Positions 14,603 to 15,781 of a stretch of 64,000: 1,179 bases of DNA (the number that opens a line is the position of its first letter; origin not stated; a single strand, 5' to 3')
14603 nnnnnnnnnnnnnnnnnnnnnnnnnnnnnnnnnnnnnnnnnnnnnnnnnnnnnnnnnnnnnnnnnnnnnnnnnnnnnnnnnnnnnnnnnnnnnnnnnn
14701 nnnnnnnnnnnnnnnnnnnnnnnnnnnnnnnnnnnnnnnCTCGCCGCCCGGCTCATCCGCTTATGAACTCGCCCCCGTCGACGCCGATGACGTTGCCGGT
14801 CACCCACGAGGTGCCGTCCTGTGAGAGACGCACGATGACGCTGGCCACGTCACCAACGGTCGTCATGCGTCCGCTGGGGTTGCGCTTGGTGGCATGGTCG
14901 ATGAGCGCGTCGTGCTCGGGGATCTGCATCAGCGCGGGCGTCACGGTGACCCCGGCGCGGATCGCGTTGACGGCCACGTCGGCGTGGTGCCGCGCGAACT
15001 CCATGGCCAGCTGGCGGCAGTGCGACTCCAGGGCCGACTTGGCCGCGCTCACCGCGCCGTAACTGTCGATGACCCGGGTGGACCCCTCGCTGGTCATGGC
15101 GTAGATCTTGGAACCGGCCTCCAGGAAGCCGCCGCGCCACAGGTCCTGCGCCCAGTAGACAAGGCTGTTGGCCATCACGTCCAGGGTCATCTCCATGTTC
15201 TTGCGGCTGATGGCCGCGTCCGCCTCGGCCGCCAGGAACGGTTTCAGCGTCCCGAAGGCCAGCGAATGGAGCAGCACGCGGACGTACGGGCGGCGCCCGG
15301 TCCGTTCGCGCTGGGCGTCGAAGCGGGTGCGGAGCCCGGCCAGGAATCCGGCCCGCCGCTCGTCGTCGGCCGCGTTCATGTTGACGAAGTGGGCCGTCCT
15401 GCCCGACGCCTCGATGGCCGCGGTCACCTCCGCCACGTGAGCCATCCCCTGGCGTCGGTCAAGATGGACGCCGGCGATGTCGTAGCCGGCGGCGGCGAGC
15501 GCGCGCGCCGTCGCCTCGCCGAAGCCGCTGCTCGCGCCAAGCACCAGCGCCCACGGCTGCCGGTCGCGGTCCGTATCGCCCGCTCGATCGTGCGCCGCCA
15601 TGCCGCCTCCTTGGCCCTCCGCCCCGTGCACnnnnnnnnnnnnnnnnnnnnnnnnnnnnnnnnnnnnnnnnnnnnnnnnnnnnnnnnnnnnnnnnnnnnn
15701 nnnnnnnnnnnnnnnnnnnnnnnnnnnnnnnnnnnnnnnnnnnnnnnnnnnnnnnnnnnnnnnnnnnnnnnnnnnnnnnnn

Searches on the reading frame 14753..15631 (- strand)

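Call 13: search_protein_families(library=pfam, proteins=[window:14753-15631:-], max_evalue=0.001)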
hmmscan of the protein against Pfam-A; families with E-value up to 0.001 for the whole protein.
window:14753-15631:- (292 aa): 2 families
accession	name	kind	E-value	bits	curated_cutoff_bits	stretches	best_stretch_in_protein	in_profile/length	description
PF13561.12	adh_short_C2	-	1.3e-36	126.8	27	1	32-287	1-234/236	Enoyl-(Acyl carrier protein) reductase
PF00106.31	adh_short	-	9.5e-16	58.3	26.6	1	27-240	2-193/195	short chain dehydrogenase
